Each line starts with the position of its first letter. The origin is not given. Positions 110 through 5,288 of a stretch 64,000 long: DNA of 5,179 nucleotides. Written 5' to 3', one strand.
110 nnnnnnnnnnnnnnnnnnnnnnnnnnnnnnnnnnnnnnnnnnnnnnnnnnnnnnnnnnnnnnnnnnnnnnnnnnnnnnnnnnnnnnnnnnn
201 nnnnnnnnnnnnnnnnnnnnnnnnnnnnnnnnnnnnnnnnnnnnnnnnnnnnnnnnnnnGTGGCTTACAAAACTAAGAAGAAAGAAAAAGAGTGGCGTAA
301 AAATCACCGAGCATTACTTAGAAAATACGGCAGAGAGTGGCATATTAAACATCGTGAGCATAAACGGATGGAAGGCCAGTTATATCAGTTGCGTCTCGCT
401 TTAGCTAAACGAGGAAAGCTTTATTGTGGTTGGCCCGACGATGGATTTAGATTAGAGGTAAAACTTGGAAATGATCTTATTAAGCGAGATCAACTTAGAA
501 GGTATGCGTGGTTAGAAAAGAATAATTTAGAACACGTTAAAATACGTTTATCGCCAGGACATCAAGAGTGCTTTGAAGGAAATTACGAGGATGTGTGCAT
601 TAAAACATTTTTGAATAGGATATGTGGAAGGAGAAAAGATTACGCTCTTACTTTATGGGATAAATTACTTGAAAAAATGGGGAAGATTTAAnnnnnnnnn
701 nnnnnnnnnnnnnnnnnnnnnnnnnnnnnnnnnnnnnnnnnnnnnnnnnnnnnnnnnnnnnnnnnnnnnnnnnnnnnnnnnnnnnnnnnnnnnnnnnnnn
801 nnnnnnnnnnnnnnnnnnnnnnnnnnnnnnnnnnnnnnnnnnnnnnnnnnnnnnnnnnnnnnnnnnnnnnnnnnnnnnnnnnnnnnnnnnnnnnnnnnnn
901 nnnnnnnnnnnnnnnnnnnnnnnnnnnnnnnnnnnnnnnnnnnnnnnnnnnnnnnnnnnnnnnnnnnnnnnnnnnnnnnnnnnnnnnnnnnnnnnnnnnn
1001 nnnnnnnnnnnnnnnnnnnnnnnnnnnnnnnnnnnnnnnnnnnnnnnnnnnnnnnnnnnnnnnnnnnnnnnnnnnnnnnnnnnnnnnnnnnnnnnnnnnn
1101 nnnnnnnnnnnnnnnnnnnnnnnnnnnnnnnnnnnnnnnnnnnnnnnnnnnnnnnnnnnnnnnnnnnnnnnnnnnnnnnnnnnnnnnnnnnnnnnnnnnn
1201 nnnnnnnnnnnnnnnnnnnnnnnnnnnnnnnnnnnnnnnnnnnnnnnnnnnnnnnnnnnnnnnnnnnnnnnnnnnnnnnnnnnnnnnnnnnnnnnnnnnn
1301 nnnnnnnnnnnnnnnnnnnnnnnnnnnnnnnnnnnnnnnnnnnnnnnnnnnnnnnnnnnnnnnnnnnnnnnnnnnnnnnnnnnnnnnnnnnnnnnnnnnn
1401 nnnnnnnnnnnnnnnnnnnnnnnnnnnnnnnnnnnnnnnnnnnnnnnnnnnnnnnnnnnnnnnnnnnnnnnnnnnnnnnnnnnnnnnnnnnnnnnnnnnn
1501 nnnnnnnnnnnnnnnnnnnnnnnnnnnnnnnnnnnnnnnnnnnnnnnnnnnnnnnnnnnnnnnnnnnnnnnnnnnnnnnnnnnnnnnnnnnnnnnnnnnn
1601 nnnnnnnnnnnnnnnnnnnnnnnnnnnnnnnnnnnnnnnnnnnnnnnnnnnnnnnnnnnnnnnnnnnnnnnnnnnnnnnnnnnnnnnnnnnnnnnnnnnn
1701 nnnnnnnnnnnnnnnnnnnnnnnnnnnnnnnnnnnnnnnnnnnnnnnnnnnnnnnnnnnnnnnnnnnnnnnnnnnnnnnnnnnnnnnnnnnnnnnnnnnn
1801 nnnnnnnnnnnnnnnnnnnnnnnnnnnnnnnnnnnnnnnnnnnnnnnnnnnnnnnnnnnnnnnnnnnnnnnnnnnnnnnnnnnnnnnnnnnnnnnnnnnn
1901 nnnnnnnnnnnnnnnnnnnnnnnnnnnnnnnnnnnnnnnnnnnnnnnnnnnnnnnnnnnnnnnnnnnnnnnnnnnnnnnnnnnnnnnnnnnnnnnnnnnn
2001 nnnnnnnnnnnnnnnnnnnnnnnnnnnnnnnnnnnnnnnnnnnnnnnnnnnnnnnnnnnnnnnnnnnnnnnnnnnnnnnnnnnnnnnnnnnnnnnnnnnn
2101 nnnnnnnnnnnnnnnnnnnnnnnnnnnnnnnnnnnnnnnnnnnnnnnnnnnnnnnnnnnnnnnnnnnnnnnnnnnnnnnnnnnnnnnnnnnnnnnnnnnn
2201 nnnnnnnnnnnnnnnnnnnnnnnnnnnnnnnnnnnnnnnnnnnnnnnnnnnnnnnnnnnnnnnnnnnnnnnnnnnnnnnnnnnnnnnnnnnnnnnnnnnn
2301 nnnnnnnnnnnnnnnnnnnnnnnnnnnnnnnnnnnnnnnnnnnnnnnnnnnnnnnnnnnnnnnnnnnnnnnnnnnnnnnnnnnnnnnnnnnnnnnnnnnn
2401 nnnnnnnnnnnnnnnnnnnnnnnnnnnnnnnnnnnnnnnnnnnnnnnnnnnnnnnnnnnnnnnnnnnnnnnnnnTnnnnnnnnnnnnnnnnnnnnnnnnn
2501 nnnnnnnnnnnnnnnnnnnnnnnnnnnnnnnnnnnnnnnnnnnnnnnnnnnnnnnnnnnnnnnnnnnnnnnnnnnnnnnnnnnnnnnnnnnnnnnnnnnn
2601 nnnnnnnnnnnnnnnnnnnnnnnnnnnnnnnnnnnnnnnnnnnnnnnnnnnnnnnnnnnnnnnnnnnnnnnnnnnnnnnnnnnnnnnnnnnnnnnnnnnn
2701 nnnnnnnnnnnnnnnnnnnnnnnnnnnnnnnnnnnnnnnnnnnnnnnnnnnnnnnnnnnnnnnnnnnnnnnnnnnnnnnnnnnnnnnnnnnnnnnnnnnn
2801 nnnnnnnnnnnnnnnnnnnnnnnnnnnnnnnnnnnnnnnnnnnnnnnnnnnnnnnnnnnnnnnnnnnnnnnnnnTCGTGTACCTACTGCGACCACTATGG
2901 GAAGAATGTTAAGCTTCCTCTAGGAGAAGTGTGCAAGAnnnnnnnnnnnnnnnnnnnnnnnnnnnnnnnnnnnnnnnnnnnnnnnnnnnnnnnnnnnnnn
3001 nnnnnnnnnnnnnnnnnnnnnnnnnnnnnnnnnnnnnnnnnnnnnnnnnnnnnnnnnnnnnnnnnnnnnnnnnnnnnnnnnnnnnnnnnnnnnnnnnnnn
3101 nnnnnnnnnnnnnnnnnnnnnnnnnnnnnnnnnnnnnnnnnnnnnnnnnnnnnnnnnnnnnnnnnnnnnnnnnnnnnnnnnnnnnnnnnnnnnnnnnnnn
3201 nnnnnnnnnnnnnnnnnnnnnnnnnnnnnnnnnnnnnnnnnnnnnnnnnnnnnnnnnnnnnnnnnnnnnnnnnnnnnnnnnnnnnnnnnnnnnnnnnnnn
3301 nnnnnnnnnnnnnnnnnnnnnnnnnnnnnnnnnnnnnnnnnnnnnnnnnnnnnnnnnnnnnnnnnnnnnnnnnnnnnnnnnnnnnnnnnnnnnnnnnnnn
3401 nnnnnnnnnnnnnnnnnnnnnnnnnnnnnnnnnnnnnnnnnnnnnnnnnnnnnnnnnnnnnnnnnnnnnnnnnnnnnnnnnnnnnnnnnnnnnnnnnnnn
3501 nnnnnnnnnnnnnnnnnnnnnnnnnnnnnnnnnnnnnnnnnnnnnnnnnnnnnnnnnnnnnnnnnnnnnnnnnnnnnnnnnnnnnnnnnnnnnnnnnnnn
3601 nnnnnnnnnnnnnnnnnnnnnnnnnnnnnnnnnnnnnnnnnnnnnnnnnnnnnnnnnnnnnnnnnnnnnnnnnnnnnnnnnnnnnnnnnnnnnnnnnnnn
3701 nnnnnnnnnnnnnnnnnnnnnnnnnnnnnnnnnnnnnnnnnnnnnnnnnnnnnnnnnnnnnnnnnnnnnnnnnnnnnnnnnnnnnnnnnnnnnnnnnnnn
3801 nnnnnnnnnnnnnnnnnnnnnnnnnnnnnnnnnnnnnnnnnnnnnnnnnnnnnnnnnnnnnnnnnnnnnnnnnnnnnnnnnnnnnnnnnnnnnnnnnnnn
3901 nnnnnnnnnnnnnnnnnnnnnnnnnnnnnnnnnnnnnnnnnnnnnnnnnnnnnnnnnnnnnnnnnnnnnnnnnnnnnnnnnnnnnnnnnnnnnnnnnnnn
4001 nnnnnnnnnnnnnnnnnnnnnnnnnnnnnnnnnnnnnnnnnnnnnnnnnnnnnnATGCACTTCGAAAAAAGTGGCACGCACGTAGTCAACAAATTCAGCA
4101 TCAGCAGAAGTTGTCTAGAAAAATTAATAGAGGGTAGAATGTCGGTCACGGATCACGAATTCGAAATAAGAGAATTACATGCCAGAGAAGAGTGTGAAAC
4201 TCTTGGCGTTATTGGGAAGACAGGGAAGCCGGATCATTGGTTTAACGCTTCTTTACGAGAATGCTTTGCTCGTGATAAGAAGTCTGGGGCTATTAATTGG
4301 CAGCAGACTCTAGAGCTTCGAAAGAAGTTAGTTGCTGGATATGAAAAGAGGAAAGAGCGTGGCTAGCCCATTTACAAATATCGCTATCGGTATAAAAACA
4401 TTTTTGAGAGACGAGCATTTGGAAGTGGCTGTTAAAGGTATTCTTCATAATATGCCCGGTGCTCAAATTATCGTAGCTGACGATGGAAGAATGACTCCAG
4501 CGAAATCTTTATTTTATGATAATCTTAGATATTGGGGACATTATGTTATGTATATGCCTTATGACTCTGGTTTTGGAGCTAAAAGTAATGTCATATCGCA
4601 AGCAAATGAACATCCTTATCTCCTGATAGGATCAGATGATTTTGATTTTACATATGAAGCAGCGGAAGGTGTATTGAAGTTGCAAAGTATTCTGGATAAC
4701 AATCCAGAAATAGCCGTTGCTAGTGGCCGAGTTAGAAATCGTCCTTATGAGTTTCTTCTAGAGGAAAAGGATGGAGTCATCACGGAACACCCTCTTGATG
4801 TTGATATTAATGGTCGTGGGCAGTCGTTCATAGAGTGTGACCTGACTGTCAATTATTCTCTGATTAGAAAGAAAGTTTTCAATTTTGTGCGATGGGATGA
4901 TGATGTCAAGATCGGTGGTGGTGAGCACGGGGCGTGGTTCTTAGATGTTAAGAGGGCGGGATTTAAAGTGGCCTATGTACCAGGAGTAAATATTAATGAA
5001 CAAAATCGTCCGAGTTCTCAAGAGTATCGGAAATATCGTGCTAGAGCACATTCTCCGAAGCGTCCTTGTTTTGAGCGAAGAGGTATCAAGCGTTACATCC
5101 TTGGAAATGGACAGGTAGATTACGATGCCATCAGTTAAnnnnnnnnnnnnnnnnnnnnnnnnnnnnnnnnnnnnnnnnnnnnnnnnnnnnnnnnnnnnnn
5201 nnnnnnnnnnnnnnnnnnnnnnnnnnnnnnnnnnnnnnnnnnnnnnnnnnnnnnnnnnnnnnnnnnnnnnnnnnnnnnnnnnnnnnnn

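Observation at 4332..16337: Twelve-kilobase glycosylation island in a phage: GDP-6-deoxyhexose pathway plus eight glycosyltransferases and a methyltransferase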

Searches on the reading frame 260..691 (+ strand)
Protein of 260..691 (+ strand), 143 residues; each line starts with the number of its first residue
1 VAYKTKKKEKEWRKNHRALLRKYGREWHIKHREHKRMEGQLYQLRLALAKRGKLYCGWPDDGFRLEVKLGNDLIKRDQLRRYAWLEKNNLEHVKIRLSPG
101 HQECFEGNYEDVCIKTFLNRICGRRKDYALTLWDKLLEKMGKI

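Call 50: find_encoding_contigs(protein=window:260-691:+, flank=10000, max_places=4)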
Protein window:260-691:+ (143 aa): 2 contigs read that carry it; 1 place shown.
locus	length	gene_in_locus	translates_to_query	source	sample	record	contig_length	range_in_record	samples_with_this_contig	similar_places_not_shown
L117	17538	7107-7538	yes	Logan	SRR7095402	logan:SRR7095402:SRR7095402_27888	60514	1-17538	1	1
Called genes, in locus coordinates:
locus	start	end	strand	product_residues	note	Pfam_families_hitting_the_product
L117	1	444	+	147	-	?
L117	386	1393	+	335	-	PF00478:IMPDH, PF01070:FMN_dh (weak), PF01645:Glu_synthase (weak)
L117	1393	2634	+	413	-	-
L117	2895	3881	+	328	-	-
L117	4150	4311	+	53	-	-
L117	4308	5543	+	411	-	-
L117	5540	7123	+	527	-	PF00580:UvrD-helicase, PF13245:AAA_19, PF13604:AAA_30 (faint), PF01443:Viral_helicase1 (faint), PF13361:UvrD_C, PF13538:UvrD_C_2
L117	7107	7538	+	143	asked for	-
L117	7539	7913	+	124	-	-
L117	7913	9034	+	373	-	PF12705:PDDEXK_1 (weak)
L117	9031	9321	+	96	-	-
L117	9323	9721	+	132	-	-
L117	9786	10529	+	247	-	-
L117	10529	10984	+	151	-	-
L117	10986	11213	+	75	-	-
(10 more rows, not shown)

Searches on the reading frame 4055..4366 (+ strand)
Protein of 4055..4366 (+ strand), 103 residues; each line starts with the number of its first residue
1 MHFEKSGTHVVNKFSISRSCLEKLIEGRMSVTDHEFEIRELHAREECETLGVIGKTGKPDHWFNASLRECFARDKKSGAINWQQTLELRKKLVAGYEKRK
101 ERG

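Call 4: search_protein_families(library=pfam, proteins=[window:4055-4366:+], max_evalue=0.01)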
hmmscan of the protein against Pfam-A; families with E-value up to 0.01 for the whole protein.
window:4055-4366:+ (103 aa): 0 families

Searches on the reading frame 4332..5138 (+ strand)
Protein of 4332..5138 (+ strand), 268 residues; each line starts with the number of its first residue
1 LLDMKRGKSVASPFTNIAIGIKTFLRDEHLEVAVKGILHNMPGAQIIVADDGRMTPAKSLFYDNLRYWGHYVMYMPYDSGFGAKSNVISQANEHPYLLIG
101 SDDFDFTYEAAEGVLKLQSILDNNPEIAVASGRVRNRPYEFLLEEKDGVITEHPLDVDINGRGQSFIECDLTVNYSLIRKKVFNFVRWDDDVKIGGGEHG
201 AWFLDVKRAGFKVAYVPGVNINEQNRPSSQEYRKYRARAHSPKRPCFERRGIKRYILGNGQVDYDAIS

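Call 3: search_protein_families(library=pfam, proteins=[window:4332-5138:+], max_evalue=0.01)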
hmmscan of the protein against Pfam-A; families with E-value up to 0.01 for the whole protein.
window:4332-5138:+ (268 aa): 0 families

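Call 13: search_protein_families(library=ncbifam, proteins=[window:4332-5138:+], max_evalue=0.01)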
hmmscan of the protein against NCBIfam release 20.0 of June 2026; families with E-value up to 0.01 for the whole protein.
window:4332-5138:+ (268 aa): 1 family
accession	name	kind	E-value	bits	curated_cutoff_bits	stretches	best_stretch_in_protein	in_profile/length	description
TIGR04440.1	glyco_TIGR04440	domain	2.7e-06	27.3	70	1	26-155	11-135/215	TIGR00180 family glycosyltransferase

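Call 33: search_protein_families(library=phrogs, proteins=[window:4332-5138:+], max_evalue=0.01)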
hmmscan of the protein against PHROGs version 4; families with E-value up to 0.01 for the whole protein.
window:4332-5138:+ (268 aa): 0 families

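Call 39: find_homologous_proteins(query=window:4332-5138:+, max_evalue=0.001)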
Query window:4332-5138:+ (268 aa): 441 proteins with E <= 0.001 among 675 candidates; the best 120 are listed.
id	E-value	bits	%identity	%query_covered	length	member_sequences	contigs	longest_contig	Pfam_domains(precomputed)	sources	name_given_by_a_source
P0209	4.5e-162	556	91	99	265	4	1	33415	-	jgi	jgi:hypothetical protein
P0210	3.5e-141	488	83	95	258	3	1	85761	-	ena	-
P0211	1.8e-140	485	82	95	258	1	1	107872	-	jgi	jgi:hypothetical protein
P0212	3.1e-136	471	80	94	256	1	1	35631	-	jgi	jgi:hypothetical protein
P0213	2.1e-126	439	75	94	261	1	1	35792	-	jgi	jgi:hypothetical protein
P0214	3.1e-126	438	73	99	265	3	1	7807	-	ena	-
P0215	2.0e-124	433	73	95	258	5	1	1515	-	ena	-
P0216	1.9e-114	400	71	95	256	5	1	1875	-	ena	-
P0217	1.4e-113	397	69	94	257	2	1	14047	-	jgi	jgi:hypothetical protein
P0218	1.5e-110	387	67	94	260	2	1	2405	-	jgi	jgi:hypothetical protein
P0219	2.2e-110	387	66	96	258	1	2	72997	-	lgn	-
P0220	7.0e-110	385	66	94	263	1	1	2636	-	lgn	-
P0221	8.8e-109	381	66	95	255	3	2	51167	-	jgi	jgi:hypothetical protein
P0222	5.2e-105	369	67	94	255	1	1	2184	-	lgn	-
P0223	3.5e-104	366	64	94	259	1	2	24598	-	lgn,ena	-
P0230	3.6e-88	314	55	96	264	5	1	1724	PF00535.33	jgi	jgi:hypothetical protein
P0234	9.5e-86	306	59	93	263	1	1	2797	PF00535.33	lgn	-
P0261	4.9e-82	294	55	94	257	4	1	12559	PF00535.33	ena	-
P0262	6.2e-82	293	55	94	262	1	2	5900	PF00535.33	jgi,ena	jgi:GT2 family glycosyltransferase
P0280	2.3e-80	288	54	94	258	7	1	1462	PF00535.33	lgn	-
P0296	3.5e-79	284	53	94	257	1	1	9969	PF00535.33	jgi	jgi:hypothetical protein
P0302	6.7e-79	283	53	94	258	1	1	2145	PF00535.33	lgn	-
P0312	2.0e-78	282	54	94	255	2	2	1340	PF00535.33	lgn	-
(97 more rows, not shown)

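Call 52: predict_structure(alignment_id=A3)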
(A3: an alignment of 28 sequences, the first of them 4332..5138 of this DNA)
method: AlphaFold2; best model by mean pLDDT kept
length: 268 residues; sequences in the alignment: 28
mean_pLDDT: 93.8   pTM: 0.89
mean pLDDT of the five models: 93.8, 93.8, 93.7, 93.5, 93.4
residues with pLDDT >= 90: 235; 70-90: 22; 50-70: 8; < 50: 3
segments of 3 or more residues with pLDDT < 50: 1-3
pLDDT, mean of each block of 10 residues (from residue 1): 55 96 97 98 98 96 98 96 96 97 97 98 98 95 97 87 88 95 97 90 98 97 95 93 93 96 90
secondary structure, 60 per line:
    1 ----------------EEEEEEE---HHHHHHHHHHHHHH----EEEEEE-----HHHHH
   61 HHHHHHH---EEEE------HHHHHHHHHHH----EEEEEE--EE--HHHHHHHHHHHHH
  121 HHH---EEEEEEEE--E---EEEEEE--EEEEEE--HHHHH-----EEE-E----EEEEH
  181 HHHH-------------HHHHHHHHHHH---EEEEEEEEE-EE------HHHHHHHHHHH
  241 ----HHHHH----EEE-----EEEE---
elements in order: E17-23 H27-40 E45-50 H56-67 E71-74 H81-91 E96-101 H108-123 E127-134 E141-146 E149-154 H157-161 E167-169 E176-179 H180-184 H198-208 E212-220 H230-240 H245-249 E254-256 E262-265

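Call 56: fold_search(model_id=the predicted structure, library=pdb)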
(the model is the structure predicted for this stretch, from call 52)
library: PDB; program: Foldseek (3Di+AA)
matches with E <= 10: 1671; with E <= 0.001: 361
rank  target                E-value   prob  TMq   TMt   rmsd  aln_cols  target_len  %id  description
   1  9h6k_A                4.0e-16  1.00  0.66  0.39   3.6       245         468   23  Human B4GALNT1 in Complex with UDP-GalNac (released 2025-07-16)
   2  9h6j_A                1.3e-15  1.00  0.62  0.38   5.6       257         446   22  Human B4GALNT1 Apo Structure (released 2025-07-16)
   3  9h6l_A                1.4e-15  1.00  0.62  0.38   5.9       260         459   22  Human B4GALNT1 in Complex with UDP (released 2025-07-16)
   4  9h6j_B                2.3e-15  1.00  0.62  0.38   5.8       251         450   22  Human B4GALNT1 Apo Structure (released 2025-07-16)
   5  6nqt_E                6.5e-11  1.00  0.63  0.37   4.9       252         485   14  GalNac-T2 soaked with UDP-sugar (released 2020-01-29)
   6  6s22_A                3.0e-10  1.00  0.62  0.34   6.3       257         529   14  Crystal structure of the TgGalNAc-T3 in complex with UDP, manganese and FGF23c (released 2019-12-25)
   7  4d0z_C                5.2e-10  1.00  0.62  0.37   7.6       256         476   12  GalNAc-T2 crystal soaked with UDP-5SGalNAc, mEA2 and manganese (Higher resolution dataset) (released 2014-05-28)
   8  6nqt_F                5.9e-10  1.00  0.63  0.37   5.1       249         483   14  GalNac-T2 soaked with UDP-sugar (released 2020-01-29)
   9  4d11_B                6.7e-10  1.00  0.61  0.36   5.7       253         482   13  GalNAc-T2 crystal soaked with UDP-5SGalNAc, mEA2 peptide and manganese (Lower resolution dataset) (released 2014-05-28)
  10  6egs_B                9.0e-10  1.00  0.63  0.38   6.2       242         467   14  Crystal structure of the GalNAc-T2 F104S mutant in complex with UDP-GalNAc (released 2018-04-11)
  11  4d0z_F                9.0e-10  1.00  0.62  0.36   5.7       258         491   13  GalNAc-T2 crystal soaked with UDP-5SGalNAc, mEA2 and manganese (Higher resolution dataset) (released 2014-05-28)
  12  5nqa_A                9.6e-10  1.00  0.64  0.36   7.6       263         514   13  Crystal structure of GalNAc-T4 in complex with the monoglycopeptide 3 (released 2017-12-20)
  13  6e4q_B                1.0e-09  1.00  0.63  0.35   7.4       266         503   15  Crystal Structure of the Drosophila Melanogaster Polypeptide N-Acetylgalactosaminyl Transferase PGANT9A in Complex wit (released 2018-09-12)
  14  6egs_A                1.1e-09  1.00  0.62  0.37   5.8       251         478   14  Crystal structure of the GalNAc-T2 F104S mutant in complex with UDP-GalNAc (released 2018-04-11)
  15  6e7i_A                1.1e-09  1.00  0.61  0.35   6.1       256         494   14  Human ppGalNAcT2 I253A/L310A Mutant with EA2 and UDP (released 2020-01-29)
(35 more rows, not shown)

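Call 63: search_dna_similar(query=window:4332-5138:+, collection=phages, mode=protein, max_rows=20, max_evalue=0.001)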
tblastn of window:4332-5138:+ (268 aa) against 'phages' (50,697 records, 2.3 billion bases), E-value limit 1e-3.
No match.
